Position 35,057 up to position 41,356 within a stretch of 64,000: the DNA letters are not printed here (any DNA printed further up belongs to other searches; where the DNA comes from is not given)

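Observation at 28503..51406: Tandem duplication of about 18.9 kb bounded by REP units: shared anchor, head and stalk base, with different distal heads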

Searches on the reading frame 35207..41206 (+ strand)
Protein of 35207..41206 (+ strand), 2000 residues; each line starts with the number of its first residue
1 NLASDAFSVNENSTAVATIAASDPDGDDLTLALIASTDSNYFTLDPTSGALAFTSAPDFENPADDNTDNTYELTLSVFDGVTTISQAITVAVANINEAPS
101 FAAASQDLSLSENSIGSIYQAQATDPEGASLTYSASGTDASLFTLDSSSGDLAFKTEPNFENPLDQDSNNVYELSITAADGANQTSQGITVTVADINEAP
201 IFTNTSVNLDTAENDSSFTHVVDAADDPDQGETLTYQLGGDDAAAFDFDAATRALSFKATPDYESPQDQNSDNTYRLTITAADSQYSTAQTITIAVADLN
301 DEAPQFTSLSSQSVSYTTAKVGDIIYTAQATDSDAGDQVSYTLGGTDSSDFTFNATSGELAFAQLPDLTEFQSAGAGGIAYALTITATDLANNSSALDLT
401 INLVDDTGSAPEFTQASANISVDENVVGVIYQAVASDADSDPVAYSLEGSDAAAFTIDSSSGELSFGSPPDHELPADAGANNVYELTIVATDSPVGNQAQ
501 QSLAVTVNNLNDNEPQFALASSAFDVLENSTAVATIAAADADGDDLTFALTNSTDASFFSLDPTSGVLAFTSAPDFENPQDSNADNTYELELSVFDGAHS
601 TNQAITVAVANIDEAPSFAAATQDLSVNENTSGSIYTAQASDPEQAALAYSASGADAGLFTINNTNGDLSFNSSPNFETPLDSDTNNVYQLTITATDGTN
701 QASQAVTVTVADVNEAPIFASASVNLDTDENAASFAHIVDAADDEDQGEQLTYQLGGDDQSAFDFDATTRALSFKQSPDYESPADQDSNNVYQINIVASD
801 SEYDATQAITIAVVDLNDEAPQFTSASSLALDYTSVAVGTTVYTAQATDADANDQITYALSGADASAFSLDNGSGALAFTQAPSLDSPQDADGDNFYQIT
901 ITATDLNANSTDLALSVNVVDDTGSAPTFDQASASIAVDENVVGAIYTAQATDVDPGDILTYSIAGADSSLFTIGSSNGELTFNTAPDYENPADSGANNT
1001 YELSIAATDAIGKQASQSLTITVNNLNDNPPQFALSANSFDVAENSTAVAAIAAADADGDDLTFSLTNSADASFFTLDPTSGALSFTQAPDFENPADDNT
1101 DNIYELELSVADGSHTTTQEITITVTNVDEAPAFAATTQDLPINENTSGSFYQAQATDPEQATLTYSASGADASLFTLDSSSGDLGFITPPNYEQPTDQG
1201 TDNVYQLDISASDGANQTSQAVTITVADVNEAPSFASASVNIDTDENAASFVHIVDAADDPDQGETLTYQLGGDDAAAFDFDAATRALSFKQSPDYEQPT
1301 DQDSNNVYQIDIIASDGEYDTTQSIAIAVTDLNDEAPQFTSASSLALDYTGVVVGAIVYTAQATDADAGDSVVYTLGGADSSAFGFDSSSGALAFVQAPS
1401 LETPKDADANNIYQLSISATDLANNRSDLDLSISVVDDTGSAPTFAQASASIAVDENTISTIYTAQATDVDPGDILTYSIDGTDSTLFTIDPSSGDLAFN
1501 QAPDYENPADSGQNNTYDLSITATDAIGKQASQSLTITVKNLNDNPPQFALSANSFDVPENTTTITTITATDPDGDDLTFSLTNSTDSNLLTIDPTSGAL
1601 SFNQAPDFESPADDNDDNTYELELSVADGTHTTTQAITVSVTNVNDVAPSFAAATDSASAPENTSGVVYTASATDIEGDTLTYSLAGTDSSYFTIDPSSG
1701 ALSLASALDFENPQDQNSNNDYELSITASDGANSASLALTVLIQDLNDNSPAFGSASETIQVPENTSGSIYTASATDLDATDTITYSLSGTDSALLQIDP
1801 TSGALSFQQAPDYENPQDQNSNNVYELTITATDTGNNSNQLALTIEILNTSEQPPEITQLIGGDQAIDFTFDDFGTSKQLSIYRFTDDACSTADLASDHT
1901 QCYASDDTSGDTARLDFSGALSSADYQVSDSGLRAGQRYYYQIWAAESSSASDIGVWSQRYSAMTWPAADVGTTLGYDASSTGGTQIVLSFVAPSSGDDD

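Call 7: search_protein_families(library=pfam, proteins=[window:35207-41206:+], max_evalue=0.01)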
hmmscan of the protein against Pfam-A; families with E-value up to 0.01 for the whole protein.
window:35207-41206:+ (2000 aa): 9 families
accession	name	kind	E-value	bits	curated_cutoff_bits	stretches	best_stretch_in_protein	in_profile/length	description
PF00028.23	Cadherin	-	8.9e-114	372.6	28.8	14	1451-1540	2-91/93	Cadherin domain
PF17803.7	Cadherin_4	-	4e-39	133.4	25.1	5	1637-1705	3-64/71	Bacterial cadherin-like domain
PF23592.1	Cadherin_CELSR2_9th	-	3.1e-27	95.1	36.8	1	1542-1638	3-97/100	CELSR2-like, ninth cadherin domain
PF17963.7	Big_9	-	6.9e-21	75.4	23.6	5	615-709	3-89/89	Bacterial Ig domain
PF25374.1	Cadherin_FAT4_N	-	1.6e-08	35.2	35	0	1680-1717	27-63/85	FAT4-like, N-terminal cadherin-like domain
PF15418.12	DUF4625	-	2.6e-05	24.9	27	0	1507-1539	99-130/131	Domain of unknown function (DUF4625)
PF18647.6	Fungal_lectin_2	-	0.0048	17.8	26.5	0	722-758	58-94/102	Alpha-galactosyl-binding fungal lectin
PF24507.1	Ig_CFAP65_4th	-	0.009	16.8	27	0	546-569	12-35/76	CFAP65, fourth Ig-like domain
PF20164.4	GspA_SrpA_N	-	0.0093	16.8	27.4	0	1510-1543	82-115/117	GspA/SrpA SigLec-like domain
